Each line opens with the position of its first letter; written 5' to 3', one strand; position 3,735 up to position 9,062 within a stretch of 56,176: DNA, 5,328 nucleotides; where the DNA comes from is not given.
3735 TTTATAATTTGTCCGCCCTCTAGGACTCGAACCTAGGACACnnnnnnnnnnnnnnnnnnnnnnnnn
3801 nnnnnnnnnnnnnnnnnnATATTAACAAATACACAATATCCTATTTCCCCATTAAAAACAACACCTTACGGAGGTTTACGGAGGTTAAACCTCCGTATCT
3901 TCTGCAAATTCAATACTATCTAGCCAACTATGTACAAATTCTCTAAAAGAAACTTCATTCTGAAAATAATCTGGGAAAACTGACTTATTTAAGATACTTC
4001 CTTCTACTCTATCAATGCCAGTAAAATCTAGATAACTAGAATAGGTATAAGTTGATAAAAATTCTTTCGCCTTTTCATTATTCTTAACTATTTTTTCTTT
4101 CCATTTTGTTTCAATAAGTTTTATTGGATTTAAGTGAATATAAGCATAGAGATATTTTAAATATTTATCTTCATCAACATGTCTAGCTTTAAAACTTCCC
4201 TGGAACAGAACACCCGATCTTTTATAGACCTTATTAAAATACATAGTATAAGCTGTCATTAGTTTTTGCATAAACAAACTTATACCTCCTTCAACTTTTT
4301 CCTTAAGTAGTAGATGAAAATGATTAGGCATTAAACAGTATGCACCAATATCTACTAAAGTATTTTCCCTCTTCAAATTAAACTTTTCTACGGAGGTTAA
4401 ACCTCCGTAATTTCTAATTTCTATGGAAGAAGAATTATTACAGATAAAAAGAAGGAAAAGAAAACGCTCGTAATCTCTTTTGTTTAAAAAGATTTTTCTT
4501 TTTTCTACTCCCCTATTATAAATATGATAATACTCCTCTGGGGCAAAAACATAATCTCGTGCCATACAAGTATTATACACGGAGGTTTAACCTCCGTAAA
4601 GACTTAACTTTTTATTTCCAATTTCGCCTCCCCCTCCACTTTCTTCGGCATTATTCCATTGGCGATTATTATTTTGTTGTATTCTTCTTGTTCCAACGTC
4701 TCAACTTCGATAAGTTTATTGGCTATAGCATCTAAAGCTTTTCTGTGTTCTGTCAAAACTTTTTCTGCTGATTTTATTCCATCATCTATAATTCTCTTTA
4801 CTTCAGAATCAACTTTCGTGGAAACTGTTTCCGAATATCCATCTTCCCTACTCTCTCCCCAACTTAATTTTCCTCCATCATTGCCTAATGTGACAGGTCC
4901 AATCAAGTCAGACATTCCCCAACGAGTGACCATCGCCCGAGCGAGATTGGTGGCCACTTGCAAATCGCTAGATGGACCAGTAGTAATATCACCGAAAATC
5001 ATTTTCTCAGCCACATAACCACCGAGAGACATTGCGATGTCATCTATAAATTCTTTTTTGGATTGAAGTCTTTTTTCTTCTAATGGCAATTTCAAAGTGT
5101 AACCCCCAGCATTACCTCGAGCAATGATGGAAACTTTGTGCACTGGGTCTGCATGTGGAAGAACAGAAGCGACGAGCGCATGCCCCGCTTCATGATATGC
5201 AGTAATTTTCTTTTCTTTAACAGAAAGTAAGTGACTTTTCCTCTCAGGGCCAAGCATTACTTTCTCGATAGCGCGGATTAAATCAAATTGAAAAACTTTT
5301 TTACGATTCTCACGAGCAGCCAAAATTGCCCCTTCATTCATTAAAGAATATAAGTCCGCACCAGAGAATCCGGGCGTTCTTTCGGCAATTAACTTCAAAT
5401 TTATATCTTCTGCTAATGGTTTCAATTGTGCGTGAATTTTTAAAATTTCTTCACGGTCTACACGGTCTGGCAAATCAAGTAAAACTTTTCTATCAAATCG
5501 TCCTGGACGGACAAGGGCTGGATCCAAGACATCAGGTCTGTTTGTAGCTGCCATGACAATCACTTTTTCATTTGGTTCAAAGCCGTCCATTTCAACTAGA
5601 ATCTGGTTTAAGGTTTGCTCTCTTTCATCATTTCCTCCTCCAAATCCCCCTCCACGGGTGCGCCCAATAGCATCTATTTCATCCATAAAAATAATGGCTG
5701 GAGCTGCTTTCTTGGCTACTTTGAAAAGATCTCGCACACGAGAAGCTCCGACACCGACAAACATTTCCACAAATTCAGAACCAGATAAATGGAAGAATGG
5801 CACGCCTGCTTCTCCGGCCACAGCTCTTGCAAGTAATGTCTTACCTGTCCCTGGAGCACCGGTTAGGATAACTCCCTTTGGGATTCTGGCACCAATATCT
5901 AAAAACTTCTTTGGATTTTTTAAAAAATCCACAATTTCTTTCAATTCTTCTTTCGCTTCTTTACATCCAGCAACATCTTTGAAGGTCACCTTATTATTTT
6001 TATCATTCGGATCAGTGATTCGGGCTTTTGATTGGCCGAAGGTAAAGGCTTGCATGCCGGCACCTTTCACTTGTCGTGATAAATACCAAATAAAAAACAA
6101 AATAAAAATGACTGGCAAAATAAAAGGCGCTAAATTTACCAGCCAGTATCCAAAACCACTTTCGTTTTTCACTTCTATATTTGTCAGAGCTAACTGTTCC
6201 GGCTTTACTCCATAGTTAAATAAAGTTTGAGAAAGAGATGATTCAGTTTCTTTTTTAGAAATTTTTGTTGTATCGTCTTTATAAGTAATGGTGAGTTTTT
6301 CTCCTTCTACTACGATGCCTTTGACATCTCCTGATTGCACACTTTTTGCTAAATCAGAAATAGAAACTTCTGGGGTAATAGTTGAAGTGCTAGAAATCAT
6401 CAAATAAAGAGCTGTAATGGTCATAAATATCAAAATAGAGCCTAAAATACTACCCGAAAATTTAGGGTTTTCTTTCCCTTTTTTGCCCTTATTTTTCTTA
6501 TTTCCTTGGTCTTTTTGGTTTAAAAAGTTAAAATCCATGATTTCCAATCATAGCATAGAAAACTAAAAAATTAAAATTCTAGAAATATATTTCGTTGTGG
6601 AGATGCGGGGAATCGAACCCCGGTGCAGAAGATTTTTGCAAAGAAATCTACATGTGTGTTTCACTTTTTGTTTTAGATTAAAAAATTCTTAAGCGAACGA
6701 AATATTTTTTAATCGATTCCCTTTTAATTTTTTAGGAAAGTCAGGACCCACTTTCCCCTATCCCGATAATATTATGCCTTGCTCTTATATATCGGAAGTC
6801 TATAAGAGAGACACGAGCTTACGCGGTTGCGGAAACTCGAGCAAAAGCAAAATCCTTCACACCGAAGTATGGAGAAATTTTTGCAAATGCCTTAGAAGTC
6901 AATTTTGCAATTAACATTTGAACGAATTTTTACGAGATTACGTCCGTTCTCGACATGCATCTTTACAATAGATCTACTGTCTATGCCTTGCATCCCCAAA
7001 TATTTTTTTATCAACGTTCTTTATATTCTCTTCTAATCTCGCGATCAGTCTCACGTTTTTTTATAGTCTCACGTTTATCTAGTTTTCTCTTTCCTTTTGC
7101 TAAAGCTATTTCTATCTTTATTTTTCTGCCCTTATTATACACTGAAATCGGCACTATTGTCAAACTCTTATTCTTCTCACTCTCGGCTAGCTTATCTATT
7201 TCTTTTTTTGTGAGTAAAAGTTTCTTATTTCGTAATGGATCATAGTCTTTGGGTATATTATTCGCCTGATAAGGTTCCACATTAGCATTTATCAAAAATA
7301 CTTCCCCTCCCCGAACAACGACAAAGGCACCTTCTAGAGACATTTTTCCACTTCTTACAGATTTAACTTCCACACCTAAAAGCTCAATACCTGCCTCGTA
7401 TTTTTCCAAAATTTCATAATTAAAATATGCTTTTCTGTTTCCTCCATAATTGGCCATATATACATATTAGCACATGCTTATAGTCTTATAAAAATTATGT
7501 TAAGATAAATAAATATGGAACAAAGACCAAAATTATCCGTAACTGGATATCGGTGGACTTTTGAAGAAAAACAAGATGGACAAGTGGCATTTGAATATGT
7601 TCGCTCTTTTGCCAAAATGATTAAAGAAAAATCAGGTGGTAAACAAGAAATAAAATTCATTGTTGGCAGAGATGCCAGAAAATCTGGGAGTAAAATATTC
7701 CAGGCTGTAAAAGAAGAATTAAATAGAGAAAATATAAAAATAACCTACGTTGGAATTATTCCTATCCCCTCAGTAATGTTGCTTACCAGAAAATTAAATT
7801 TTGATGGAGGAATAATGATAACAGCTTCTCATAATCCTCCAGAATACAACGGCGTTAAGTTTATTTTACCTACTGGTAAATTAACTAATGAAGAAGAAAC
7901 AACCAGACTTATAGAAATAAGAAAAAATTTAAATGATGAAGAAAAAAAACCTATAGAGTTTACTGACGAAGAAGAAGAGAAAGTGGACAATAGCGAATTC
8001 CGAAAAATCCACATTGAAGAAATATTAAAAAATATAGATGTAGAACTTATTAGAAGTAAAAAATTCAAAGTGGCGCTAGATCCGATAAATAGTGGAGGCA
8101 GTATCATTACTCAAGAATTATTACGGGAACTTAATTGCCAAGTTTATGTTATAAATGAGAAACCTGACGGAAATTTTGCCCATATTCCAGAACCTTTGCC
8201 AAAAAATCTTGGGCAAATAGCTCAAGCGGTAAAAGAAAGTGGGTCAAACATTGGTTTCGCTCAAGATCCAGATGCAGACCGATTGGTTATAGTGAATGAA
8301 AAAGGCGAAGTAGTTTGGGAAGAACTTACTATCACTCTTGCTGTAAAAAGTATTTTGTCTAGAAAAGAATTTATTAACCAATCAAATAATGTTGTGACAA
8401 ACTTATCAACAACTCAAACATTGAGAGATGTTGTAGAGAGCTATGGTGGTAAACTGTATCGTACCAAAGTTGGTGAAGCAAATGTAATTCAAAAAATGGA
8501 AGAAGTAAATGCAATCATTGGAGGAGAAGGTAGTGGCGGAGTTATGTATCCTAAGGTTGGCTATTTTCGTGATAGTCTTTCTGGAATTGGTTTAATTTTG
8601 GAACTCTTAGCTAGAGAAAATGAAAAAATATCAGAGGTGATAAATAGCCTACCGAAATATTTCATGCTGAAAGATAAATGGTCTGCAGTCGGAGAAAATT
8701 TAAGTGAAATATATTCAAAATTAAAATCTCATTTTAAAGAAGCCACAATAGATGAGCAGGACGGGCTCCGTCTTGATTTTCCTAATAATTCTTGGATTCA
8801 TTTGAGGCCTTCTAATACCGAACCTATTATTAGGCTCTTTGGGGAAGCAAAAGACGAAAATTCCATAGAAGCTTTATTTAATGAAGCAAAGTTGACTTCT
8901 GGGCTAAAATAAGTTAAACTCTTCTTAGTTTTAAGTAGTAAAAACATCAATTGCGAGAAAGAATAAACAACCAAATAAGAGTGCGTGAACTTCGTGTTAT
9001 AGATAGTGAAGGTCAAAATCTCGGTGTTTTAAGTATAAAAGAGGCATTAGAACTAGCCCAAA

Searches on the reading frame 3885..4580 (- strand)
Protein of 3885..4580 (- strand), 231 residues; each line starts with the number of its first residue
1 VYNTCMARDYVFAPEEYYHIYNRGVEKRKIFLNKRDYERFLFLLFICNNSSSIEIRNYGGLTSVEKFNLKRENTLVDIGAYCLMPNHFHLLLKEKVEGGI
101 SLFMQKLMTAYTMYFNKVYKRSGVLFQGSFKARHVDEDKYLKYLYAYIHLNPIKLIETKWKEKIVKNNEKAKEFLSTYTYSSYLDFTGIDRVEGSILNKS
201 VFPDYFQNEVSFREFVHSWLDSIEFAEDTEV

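Call 51: search_protein_families(library=pfam, proteins=[window:3885-4580:-], max_evalue=0.001)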
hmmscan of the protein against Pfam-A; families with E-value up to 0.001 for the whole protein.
window:3885-4580:- (231 aa): 1 family
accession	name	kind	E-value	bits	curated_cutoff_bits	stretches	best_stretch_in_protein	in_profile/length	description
PF01797.21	Y1_Tnp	-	1.9e-09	38.1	23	1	72-149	37-119/121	Transposase IS200 like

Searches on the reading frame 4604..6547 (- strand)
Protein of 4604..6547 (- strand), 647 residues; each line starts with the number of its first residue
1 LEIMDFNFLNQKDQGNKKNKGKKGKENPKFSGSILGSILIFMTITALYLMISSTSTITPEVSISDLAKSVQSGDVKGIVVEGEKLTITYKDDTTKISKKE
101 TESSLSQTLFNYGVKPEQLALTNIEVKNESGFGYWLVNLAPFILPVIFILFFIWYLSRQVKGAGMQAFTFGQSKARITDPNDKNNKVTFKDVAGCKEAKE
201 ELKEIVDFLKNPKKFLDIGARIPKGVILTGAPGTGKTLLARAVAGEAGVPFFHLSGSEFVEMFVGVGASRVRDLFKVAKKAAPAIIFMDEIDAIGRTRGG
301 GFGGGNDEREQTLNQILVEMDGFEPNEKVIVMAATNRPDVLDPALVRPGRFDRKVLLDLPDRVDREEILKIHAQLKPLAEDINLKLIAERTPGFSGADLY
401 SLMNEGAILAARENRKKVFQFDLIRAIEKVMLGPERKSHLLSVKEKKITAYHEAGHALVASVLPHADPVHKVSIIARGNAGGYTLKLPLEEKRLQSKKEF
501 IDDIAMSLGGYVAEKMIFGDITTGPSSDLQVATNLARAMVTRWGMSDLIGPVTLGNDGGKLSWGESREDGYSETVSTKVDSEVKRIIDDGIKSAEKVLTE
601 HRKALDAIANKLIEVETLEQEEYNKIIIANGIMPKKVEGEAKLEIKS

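Call 51: search_protein_families(library=pfam, proteins=[window:4604-6547:-], max_evalue=0.001)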
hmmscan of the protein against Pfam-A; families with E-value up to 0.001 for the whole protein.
window:4604-6547:- (647 aa): 9 families
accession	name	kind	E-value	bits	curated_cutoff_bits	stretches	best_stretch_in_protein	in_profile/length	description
PF01434.24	Peptidase_M41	-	1.8e-64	217.6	29.9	1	440-626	2-191/191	Peptidase family M41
PF00004.35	AAA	-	6.8e-44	149.9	21.2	1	226-358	1-130/131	ATPase family associated with various cellular activities (AAA)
PF17862.7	AAA_lid_3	-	4.6e-11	42.5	27.2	1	381-418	1-38/45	AAA+ lid domain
PF20720.3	nSTAND3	-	2.4e-05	24.5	27.2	1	226-372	20-152/155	Novel STAND NTPase 3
PF06068.19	TIP49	-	4.8e-05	23.1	23.8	1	191-260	25-89/347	TIP49 P-loop domain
PF06480.20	FtsH_ext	-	0.00016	22.3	25.5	1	36-117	3-99/103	FtsH Extracellular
PF13521.12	AAA_28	-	0.00035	21.2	27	0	226-261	2-37/164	AAA domain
PF23902.1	AAA_lid_PRS2_C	-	0.00047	20.7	34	0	365-431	4-71/73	PRS2 AAA+ lid C-terminal domain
PF07728.20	AAA_5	-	0.00054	20.4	22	0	225-346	1-136/139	AAA domain (dynein-related subfamily)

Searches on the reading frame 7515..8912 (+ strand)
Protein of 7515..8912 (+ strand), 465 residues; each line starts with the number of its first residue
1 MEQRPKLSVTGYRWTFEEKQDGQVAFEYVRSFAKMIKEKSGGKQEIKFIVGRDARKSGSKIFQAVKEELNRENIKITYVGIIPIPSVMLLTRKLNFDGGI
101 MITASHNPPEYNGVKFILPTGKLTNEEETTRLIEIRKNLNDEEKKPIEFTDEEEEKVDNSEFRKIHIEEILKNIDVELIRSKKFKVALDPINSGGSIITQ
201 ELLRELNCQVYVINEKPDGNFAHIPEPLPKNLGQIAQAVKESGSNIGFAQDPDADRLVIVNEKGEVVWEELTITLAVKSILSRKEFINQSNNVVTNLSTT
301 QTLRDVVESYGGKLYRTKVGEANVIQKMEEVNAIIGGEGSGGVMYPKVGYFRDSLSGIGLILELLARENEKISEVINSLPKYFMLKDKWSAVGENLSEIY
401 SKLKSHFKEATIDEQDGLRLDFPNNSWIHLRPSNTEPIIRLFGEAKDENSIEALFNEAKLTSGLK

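Call 51: search_protein_families(library=pfam, proteins=[window:7515-8912:+], max_evalue=0.001)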
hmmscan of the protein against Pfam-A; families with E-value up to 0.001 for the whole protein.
window:7515-8912:+ (465 aa): 4 families
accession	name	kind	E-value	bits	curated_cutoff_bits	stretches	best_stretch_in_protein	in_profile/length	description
PF02878.22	PGM_PMM_I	-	1.6e-28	99.5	22.5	1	10-138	7-133/138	Phosphoglucomutase/phosphomannomutase, alpha/beta/alpha domain I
PF02879.22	PGM_PMM_II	-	7.8e-25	87.8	29.3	1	166-264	3-103/103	Phosphoglucomutase/phosphomannomutase, alpha/beta/alpha domain II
PF02880.22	PGM_PMM_III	-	2.4e-21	76.4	20.7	1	274-381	7-113/115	Phosphoglucomutase/phosphomannomutase, alpha/beta/alpha domain III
PF00408.26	PGM_PMM_IV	-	8.5e-07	29.4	23.1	1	409-457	21-64/68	Phosphoglucomutase/phosphomannomutase, C-terminal domain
